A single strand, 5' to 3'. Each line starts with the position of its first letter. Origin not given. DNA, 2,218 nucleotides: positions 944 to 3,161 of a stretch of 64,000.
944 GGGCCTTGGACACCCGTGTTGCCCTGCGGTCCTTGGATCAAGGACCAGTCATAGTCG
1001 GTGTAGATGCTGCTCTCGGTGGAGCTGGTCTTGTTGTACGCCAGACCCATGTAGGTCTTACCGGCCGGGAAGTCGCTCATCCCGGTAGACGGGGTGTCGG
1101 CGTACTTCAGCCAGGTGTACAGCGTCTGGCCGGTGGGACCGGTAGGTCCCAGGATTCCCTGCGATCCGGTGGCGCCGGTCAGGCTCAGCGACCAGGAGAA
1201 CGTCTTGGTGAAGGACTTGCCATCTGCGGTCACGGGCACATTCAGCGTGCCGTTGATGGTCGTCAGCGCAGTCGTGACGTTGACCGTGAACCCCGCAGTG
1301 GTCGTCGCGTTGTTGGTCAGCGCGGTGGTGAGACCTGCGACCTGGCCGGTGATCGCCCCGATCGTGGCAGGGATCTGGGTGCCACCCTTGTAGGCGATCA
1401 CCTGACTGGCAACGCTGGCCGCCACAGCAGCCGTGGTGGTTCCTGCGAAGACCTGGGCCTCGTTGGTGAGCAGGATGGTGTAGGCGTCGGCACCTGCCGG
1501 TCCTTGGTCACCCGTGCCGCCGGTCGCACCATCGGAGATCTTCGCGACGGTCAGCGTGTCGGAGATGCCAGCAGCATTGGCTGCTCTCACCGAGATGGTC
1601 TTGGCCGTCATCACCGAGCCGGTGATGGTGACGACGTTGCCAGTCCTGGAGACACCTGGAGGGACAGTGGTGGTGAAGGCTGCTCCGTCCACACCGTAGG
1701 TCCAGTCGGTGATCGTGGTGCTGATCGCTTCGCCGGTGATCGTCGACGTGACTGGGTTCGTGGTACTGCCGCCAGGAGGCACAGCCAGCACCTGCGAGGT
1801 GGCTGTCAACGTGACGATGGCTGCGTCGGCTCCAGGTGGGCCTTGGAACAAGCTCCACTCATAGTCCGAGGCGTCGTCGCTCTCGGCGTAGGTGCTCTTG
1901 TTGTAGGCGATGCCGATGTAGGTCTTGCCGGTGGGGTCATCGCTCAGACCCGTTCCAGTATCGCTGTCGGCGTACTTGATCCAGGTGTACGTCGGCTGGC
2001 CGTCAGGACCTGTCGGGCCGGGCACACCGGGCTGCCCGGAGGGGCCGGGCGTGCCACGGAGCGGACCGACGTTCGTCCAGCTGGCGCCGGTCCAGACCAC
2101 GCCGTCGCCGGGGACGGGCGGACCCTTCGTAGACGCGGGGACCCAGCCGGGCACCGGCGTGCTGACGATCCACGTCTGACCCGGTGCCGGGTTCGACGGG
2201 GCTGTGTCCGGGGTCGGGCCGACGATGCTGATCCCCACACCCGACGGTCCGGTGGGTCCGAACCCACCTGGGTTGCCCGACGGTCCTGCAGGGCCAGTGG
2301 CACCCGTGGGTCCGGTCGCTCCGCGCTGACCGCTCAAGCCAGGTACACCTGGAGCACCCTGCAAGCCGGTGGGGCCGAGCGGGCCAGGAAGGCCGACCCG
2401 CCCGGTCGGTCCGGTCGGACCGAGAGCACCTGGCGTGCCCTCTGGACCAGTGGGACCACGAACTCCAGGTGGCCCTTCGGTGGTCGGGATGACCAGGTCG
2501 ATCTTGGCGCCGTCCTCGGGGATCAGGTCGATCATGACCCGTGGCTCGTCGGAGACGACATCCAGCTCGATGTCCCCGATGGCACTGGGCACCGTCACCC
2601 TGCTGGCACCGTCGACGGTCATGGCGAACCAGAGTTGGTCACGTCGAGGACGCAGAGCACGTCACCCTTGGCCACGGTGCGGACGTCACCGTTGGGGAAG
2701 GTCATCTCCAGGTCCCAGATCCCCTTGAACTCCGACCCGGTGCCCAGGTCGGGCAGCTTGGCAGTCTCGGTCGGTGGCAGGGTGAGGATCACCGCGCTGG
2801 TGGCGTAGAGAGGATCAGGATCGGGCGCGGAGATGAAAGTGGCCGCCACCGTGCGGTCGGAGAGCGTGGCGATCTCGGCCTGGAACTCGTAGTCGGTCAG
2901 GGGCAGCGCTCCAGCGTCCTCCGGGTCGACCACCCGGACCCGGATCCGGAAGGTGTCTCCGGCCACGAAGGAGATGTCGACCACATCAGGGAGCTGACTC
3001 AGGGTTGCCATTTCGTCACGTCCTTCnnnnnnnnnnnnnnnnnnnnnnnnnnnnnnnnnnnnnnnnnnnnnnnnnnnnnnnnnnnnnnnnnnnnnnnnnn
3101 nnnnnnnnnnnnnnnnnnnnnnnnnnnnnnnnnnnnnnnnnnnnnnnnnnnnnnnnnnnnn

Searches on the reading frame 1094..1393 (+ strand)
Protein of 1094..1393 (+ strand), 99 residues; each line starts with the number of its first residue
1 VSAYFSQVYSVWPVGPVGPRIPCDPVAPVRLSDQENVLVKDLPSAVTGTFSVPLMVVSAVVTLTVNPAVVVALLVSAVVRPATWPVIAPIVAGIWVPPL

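Call 49: search_protein_families(library=pfam, proteins=[window:1094-1393:+], max_evalue=0.01)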
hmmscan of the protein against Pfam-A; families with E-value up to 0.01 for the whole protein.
window:1094-1393:+ (99 aa): 0 families

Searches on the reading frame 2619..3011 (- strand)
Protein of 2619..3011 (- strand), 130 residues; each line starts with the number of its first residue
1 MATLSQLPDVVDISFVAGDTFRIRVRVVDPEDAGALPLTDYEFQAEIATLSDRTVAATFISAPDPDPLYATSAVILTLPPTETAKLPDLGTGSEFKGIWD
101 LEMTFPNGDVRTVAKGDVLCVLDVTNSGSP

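Call 76: search_protein_families(library=pfam, alignment_id=A8, max_evalue=0.0001)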
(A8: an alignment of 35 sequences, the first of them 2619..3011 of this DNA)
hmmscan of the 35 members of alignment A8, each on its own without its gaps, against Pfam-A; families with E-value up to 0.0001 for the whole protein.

A. member 1, window:2619-3011:- (130 aa): 0 families

B. families by the number of members that match (of 35 scanned): 7 families
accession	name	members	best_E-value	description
PF01186.22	Lysyl_oxidase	2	4.8e-12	Lysyl oxidase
PF00476.26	DNA_pol_A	1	1.2e-50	DNA polymerase family A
PF10127.15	RlaP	1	1.3e-24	RNA repair pathway DNA polymerase beta family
PF01464.25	SLT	1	1.1e-10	Transglycosylase SLT domain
PF02026.21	RyR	1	1.1e-08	RyR domain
PF01612.26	DNA_pol_A_exo1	1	5.3e-08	3'-5' exonuclease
PF01145.31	Band_7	1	4.1e-07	SPFH domain / Band 7 family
